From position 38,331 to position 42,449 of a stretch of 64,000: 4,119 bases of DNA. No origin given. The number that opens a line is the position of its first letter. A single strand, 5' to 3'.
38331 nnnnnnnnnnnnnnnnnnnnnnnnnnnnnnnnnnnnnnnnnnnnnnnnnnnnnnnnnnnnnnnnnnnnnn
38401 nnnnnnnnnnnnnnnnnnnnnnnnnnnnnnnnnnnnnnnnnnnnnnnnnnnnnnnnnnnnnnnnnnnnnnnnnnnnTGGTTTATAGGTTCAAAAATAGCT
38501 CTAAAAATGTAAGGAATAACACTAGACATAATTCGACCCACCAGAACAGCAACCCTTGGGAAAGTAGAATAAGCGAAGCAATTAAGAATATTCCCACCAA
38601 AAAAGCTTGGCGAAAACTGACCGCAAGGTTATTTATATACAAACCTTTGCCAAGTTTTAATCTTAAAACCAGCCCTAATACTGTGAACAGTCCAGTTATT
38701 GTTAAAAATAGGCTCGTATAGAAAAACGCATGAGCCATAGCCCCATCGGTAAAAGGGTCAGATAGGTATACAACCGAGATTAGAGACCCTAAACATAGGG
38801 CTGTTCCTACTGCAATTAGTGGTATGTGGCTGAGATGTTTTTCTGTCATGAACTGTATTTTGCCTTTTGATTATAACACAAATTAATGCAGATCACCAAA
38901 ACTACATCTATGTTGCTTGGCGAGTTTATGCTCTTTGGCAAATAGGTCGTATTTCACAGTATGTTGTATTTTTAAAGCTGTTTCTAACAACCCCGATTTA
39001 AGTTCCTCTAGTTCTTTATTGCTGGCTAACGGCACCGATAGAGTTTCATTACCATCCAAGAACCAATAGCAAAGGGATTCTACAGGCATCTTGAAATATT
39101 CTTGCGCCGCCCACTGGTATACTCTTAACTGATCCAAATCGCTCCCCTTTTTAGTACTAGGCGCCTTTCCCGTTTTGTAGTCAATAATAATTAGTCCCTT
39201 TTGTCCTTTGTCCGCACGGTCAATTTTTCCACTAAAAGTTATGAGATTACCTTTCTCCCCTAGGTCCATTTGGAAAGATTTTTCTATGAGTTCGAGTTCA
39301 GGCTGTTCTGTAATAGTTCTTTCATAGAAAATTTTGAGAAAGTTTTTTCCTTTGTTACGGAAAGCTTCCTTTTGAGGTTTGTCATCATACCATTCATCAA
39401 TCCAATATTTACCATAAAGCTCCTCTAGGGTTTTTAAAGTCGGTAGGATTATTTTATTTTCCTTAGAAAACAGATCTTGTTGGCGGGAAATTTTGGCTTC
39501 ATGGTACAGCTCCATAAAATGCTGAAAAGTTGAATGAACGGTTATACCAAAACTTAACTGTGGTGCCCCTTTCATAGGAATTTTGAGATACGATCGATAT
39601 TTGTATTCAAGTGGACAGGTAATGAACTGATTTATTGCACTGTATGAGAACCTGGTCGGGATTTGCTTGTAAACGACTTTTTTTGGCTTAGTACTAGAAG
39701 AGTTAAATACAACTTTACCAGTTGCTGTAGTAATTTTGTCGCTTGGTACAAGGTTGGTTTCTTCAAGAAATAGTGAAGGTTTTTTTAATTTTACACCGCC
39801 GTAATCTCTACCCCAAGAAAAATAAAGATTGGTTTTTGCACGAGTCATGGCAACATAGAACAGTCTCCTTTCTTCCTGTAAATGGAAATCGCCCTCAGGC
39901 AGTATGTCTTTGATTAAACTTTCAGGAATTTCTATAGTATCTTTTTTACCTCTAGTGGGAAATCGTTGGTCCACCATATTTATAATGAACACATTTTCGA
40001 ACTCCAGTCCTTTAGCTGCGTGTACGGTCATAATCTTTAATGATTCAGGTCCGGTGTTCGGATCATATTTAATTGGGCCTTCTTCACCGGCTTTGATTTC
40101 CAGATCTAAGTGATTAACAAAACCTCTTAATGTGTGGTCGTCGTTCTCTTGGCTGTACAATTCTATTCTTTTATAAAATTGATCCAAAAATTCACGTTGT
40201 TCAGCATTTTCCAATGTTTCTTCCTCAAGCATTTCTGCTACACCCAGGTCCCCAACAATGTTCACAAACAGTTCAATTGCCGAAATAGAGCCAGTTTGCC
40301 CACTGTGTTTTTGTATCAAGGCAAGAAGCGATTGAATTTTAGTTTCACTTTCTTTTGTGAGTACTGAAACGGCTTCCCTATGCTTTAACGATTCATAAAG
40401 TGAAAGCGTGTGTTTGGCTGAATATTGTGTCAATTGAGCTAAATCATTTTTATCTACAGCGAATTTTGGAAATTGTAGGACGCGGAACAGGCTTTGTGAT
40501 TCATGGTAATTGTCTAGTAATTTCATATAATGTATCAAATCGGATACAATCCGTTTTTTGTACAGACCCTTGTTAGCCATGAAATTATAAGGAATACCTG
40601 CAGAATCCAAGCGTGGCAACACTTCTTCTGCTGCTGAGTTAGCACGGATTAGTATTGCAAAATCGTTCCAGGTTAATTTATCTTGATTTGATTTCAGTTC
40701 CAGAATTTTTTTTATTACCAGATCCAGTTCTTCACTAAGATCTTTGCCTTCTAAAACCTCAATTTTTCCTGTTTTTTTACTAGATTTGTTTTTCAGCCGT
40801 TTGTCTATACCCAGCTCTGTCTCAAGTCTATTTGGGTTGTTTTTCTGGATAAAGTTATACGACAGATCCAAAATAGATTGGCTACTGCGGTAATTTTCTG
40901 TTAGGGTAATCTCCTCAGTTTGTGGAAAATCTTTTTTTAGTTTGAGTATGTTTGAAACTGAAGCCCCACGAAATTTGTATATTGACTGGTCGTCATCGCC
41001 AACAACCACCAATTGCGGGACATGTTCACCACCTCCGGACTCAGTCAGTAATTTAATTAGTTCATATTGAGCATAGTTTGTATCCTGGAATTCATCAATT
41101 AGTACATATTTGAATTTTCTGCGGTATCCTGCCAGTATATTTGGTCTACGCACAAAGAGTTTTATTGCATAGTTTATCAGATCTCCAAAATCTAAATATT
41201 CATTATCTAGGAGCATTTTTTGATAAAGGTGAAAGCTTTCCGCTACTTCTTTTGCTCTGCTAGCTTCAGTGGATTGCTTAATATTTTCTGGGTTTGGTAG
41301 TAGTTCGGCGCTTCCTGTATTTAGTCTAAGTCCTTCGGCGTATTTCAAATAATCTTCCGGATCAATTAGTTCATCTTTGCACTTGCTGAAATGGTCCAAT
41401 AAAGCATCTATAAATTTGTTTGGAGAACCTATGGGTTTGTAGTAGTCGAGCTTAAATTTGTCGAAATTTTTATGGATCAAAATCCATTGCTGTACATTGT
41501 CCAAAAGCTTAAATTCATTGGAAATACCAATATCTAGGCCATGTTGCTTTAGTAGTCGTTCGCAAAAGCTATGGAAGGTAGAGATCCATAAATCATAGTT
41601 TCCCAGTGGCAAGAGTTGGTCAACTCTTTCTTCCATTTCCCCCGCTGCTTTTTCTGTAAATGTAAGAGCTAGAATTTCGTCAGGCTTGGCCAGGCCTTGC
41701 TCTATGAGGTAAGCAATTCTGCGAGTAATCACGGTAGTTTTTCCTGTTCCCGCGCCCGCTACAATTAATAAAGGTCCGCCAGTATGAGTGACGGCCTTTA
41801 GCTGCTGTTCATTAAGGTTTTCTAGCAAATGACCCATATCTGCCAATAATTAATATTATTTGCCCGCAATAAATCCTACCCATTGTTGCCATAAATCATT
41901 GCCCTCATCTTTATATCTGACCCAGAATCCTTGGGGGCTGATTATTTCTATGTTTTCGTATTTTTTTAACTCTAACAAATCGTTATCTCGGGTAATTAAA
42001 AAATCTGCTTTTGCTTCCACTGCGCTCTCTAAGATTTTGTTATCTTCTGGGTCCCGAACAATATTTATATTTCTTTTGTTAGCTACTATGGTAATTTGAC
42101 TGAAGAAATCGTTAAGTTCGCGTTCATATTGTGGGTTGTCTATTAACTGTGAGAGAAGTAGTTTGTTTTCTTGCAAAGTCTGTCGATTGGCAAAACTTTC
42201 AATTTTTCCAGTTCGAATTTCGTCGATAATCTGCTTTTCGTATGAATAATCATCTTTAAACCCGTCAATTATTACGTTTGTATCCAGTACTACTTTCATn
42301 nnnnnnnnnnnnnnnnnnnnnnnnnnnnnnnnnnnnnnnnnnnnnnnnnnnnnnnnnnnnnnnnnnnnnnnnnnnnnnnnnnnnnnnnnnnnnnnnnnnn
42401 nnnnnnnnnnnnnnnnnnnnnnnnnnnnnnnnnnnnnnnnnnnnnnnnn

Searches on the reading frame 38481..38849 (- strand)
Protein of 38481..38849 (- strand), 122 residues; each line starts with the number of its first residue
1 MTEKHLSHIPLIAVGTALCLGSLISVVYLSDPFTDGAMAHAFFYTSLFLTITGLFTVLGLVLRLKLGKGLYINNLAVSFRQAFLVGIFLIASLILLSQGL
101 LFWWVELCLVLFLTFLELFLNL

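Call 4: search_protein_families(library=pfam, proteins=[window:38481-38849:-], max_evalue=0.1)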
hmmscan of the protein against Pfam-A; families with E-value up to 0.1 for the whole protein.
window:38481-38849:- (122 aa): 1 family
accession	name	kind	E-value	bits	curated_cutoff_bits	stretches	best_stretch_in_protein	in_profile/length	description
PF20267.3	GREB1_C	-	0.071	13.3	25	1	8-70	49-112/164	GREB1 C-terminal region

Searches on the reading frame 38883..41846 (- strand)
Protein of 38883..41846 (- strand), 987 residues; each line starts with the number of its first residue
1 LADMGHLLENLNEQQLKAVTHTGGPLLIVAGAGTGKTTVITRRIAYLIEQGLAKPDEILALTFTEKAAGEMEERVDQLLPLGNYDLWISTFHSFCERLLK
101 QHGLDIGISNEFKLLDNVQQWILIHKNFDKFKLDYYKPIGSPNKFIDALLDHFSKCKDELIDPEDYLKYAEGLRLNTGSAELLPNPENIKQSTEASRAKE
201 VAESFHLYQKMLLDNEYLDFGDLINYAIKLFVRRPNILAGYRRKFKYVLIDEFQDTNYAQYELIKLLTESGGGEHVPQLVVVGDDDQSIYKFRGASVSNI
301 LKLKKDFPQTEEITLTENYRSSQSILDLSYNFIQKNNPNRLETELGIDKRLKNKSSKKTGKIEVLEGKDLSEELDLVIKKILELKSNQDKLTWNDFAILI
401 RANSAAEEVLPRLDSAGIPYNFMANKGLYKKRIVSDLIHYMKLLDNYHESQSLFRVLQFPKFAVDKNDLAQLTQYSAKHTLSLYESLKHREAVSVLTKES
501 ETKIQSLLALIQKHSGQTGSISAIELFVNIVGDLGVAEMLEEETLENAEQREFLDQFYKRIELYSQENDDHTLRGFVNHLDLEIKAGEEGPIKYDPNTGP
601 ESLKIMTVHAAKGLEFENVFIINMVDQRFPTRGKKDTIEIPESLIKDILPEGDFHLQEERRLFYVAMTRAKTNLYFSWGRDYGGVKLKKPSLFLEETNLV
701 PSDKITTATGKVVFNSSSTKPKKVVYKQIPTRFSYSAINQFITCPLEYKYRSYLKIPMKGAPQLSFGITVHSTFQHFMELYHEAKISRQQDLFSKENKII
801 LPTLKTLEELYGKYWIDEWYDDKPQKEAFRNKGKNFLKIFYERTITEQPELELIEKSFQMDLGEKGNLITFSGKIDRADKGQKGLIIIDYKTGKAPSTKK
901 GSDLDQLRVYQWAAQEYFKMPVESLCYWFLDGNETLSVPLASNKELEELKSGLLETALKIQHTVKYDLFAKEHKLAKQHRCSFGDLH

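Call 4: search_protein_families(library=pfam, proteins=[window:38883-41846:-], max_evalue=0.1)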
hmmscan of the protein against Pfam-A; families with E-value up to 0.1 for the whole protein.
window:38883-41846:- (987 aa): 12 families
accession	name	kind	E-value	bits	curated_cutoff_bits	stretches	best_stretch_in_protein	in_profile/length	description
PF00580.27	UvrD-helicase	-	7.3e-82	275.5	23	1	11-308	1-271/271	UvrD/REP helicase N-terminal domain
PF13361.12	UvrD_C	-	3.1e-56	191.7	25.6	1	313-678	1-347/350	UvrD-like helicase C-terminal domain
PF12705.13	PDDEXK_1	-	2.9e-25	90.1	22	1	732-965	1-228/247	PD-(D/E)XK nuclease superfamily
PF13245.12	AAA_19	-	3e-22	79.7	25.1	1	17-293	3-134/134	AAA domain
PF13538.12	UvrD_C_2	-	3.9e-11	43.1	27.4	2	653-676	28-51/52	UvrD-like helicase C-terminal domain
PF13604.12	AAA_30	-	5.4e-06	26.7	27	1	11-75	2-66/191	AAA domain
PF01443.25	Viral_helicase1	-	7.8e-05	23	21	0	657-676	207-226/228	Viral superfamily 1 RNA helicase core domain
PF13087.12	AAA_12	-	0.0024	17.9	27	0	601-675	137-189/195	AAA domain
PF13086.12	AAA_11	-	0.015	15.5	27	1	11-77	2-74/257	AAA domain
PF13191.12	AAA_16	-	0.042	14.8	32.6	0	13-61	13-71/167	AAA ATPase domain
PF13401.12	AAA_22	-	0.052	14.3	27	0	22-59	4-37/130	AAA domain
PF04851.21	ResIII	-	0.099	13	22.5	0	17-79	17-77/164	Type III restriction enzyme, res subunit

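Call 5: search_protein_families(library=padloc, proteins=[window:38883-41846:-], max_evalue=0.1)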
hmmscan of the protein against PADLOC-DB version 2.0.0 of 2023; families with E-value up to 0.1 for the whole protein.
window:38883-41846:- (987 aa): 57 families (the best 25 are shown)
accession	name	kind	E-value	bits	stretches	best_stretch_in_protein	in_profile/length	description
PDLC00114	GajB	-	6.5e-106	353.4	1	6-701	3-633/635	UrvD helicase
PDLC03802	RTasHel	-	1.4e-97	326.2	2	9-473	4-382/675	DRT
PDLC00132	GajB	-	7.5e-94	313.5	2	194-697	164-623/625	UrvD helicase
PDLC00117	GajB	-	8.2e-70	233.9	2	192-697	166-596/604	UrvD helicase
PDLC00107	GajB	-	3e-62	209.1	2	11-420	16-373/587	UrvD helicase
PDLC00103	GajB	-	4.9e-59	198.8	1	10-679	16-577/612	UrvD helicase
PDLC00127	GajB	-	3.7e-56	188.9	3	194-338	151-294/594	UrvD helicase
PDLC00119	GajB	-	1.5e-45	154.2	2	27-335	19-301/565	UrvD helicase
PDLC00123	GajB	-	2.5e-44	149.8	3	195-455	128-367/540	UrvD helicase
PDLC00130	GajB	-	4.9e-43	145.3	3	202-336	163-293/589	UrvD helicase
PDLC00122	GajB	-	6.9e-41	138.7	3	242-449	160-345/502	UrvD helicase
PDLC00110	GajB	-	6.3e-39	132.1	3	219-353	245-380/725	UrvD helicase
PDLC00104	GajB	-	7e-37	125.4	2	15-340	7-256/574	UrvD helicase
PDLC00133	GajB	-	7.2e-37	125.3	2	200-336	159-293/382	UrvD helicase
PDLC00129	GajB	-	1.8e-36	123.9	2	11-338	12-314/594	UrvD helicase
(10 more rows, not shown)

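Call 6: search_protein_families(library=ncbifam, proteins=[window:38883-41846:-], max_evalue=0.1)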
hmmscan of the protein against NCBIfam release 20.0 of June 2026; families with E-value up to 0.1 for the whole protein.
window:38883-41846:- (987 aa): 22 families
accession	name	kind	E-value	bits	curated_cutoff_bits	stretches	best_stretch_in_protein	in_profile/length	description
TIGR01073.1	pcrA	equivalog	1.3e-151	506.4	911.2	2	183-708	148-639/725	DNA helicase PcrA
TIGR01074.1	rep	equivalog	2.1e-121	406.3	951.45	1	11-713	2-646/668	DNA helicase Rep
NF008743.0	PRK11773.1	equivalog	4.1e-115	385.8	965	2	186-706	156-642/720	DNA helicase II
TIGR01075.1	uvrD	equivalog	8.1e-111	371.5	1144.45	1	7-703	1-634/715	DNA helicase II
NF008172.0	PRK10919.1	equivalog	1.5e-81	274.6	1168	2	183-711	146-644/673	DNA helicase Rep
TIGR02785.1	addA_Gpos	equivalog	1.3e-61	208.7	707.65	5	207-332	347-478/1234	helicase-exonuclease AddAB subunit AddA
NF008276.0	PRK11054.1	equivalog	4e-57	194.2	543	2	10-377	196-553/684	DNA helicase IV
TIGR00609.1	recB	equivalog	9.8e-49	166.3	696.05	2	236-696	363-830/1175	exodeoxyribonuclease V subunit beta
TIGR02784.1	addA_alphas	equivalog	1.4e-48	166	860.75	4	381-674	572-865/1138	double-strand break repair helicase AddA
NF010487.0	PRK13909.1-4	equivalog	5.1e-43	147.5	759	4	216-444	296-526/924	RecB-like helicase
NF010485.0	PRK13909.1-2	equivalog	2.7e-42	145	650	2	197-626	280-634/909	RecB-like helicase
NF010486.0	PRK13909.1-3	equivalog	5.8e-21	74.2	1109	2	246-442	332-532/921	RecB-like helicase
NF010484.0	PRK13909.1-1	equivalog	2.8e-17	61.8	1074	2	244-410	344-512/945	RecB-like helicase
NF008128.0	PRK10876.1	equivalog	1.1e-16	59.7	1697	1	237-331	369-459/1181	exodeoxyribonuclease V subunit beta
NF041464.1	HelD_BACSU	equivalog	8.8e-13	47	419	1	190-337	495-634/779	RNA polymerase recycling motor HelD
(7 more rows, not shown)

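Call 66: search_solved_structures(query=window:38883-41846:-, max_evalue=1e-10)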
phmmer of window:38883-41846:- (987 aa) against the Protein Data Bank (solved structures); distinct sequences matched with E-value up to 1e-10: 25.
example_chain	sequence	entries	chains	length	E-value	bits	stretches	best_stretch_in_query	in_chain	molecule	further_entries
1pjr_A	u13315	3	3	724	1.8e-98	333.8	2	158-709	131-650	PCRA | ATP-DEPENDENT HELICASE PCRA | HELICASE PCRA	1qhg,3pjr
2pjr_A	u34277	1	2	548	1.8e-86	294.1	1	6-582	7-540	PROTEIN (HELICASE PCRA)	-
9dci_A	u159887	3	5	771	8e-80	272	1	6-696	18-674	ATP-dependent DNA helicase UvrD1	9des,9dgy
3lfu_A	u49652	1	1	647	1.4e-79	271.2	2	205-696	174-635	DNA helicase II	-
2is1_A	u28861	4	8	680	2e-79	270.7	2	205-696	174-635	DNA helicase II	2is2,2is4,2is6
4c2u_A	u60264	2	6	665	6.7e-78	265.7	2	200-696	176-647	DNA HELICASE II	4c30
4c2t_A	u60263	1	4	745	7.1e-78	265.6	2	200-697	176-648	DNA HELICASE II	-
1uaa_A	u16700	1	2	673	1.6e-60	208.1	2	185-702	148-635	PROTEIN (ATP-DEPENDENT DNA HELICASE REP.)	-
6ppu_B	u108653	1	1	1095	1.3e-44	155.5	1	13-474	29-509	UvrD/REP helicase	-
1qhh_B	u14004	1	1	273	2.9e-44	154.4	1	199-482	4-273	PROTEIN (PCRA (SUBUNIT))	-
7sjr_B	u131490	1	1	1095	3.5e-44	154.1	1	13-474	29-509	DNA helicase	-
6ppr_B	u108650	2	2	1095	1.3e-43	152.2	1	13-474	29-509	UvrD/REP helicase | DNA 3'-5' helicase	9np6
6ppj_B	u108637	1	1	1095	6.5e-41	143.3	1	13-311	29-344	UvrD/REP helicase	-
1qhh_A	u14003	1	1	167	2.6e-32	114.8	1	6-170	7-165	PROTEIN (PCRA (SUBUNIT))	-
3u44_A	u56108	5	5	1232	1.1e-30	109.4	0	215-336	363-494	ATP-dependent helicase/nuclease subunit A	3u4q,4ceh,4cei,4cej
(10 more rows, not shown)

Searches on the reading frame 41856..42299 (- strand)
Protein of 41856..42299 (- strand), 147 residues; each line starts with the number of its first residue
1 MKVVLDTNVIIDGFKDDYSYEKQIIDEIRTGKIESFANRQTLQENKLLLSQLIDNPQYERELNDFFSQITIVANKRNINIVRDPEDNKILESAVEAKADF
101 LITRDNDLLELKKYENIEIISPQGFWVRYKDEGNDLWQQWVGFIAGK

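Call 4: search_protein_families(library=pfam, proteins=[window:41856-42299:-], max_evalue=0.1)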
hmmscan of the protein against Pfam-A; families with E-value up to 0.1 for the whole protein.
window:41856-42299:- (147 aa): 2 families
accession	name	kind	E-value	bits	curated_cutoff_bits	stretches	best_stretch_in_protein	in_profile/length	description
PF13470.12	PIN_3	-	1.1e-18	68.6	27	1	2-106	1-114/115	PIN domain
PF01850.27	PIN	-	0.0028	18.7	23.6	0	3-112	1-118/120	PIN domain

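Call 5: search_protein_families(library=padloc, proteins=[window:41856-42299:-], max_evalue=0.1)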
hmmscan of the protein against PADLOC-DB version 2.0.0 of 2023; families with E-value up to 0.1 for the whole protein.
window:41856-42299:- (147 aa): 2 families
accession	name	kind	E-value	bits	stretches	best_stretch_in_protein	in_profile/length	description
PDLC04422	PDC-M11A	-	0.017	12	0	1-110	1-119/501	-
PDLC04421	PDC-M11A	-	0.021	11.5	0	77-109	89-121/486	-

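Call 6: search_protein_families(library=ncbifam, proteins=[window:41856-42299:-], max_evalue=0.1)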
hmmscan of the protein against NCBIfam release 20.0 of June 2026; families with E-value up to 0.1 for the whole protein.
window:41856-42299:- (147 aa): 2 families
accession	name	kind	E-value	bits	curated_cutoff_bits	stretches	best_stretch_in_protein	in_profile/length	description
TIGR00305.1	TIGR00305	equivalog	1.4e-16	60.8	29.15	1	2-111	1-115/115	putative toxin-antitoxin system toxin component, PIN family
NF046100.1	RSP_2648_fam_PIN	equivalog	0.037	14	170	1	78-105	78-105/177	RSP_2648 family PIN domain-containing protein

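Call 23: search_protein_families(library=phrogs, proteins=[window:41856-42299:-], max_evalue=0.1)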
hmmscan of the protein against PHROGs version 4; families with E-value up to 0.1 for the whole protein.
window:41856-42299:- (147 aa): 3 families
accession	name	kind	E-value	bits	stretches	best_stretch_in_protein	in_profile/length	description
phrog_14427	-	unknown function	3.9e-14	53.7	1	1-132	2-136/139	-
phrog_2765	-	other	2.7e-05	24.2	1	1-120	3-129/443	PhoH-like phosphate starvation-inducible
phrog_17134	-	unknown function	0.021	13.8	1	53-120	411-478/739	-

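Call 65: search_solved_structures(query=window:41856-42299:-, max_evalue=0.01)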
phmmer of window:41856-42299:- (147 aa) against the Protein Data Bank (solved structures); distinct sequences matched with E-value up to 0.01: 0.
